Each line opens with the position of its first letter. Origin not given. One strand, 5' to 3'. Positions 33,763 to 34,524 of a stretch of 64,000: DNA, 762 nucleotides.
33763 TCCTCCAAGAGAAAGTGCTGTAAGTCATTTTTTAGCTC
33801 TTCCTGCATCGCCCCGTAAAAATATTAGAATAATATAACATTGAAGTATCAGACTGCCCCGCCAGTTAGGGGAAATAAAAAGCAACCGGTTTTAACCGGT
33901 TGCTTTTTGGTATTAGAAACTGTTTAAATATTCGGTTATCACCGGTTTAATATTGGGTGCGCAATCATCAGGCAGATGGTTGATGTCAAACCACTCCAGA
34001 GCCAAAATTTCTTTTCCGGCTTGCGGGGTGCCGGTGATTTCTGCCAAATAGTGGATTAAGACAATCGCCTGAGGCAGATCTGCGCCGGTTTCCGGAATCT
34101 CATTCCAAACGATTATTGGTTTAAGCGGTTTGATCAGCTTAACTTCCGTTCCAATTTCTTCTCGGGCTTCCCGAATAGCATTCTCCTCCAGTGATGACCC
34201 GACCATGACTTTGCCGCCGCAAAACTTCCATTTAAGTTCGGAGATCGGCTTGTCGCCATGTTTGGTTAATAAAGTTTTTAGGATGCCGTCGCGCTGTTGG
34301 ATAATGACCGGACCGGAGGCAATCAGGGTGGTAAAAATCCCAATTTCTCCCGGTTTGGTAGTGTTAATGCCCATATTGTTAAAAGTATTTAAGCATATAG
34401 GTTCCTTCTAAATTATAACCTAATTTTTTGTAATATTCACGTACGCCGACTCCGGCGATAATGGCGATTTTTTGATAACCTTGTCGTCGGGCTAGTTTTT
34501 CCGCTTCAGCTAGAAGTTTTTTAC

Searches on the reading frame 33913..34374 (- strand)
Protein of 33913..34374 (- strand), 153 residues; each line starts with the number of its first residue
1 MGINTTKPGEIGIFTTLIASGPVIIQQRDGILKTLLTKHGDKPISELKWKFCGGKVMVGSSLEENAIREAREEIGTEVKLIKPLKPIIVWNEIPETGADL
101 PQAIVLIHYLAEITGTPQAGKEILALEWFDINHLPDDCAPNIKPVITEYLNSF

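Call 3: search_protein_families(library=pfam, proteins=[window:33913-34374:-], max_evalue=0.01)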
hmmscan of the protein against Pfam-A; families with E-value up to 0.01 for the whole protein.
window:33913-34374:- (153 aa): 2 families
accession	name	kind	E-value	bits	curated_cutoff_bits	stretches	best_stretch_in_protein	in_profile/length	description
PF00293.34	NUDIX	-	3.2e-16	60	21.1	1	26-146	11-131/134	NUDIX domain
PF16262.11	DUF4916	-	0.0017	18.4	27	1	44-133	48-143/170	Domain of unknown function (DUF4916)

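Call 4: search_protein_families(library=ncbifam, proteins=[window:33913-34374:-], max_evalue=0.01)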
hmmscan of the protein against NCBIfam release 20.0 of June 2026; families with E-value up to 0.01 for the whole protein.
window:33913-34374:- (153 aa): 10 families
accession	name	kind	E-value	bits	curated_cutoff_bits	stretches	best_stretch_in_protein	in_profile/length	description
NF041652.1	Nud_hyd_Dein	equivalog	6.3e-07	29.7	200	1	16-118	12-111/152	Nudix hydrolase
NF006530.0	PRK08999.1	equivalog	1e-06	28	245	1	24-136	12-114/315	Nudix family hydrolase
NF008044.0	PRK10776.1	equivalog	1.3e-06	28.4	148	1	38-147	22-124/130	8-oxo-dGTP diphosphatase MutT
TIGR00586.1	mutt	equivalog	6.1e-05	23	97.9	1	46-83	31-68/129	8-oxo-dGTP diphosphatase MutT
NF007834.0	PRK10546.1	equivalog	0.00011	22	156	1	24-79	10-62/135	pyrimidine (deoxy)nucleoside triphosphate diphosphatase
TIGR02705.1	nudix_YtkD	equivalog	0.00022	20.8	154.4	1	34-82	37-80/156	RNA deprotection pyrophosphohydrolase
NF012016.0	PRK15472.1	equivalog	0.0004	20.1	95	1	35-90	18-73/141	nucleoside triphosphatase NudI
TIGR00052.1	TIGR00052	subfamily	0.0016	18.1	79.55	1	47-84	80-117/188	nudix-type nucleoside diphosphatase, YffH/AdpP family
NF001299.0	PRK00241.1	equivalog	0.0046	16.5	158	0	23-82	138-194/263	NAD(+) diphosphatase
NF001938.0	PRK00714.1-5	equivalog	0.009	15.4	116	0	38-86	36-85/172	RNA pyrophosphohydrolase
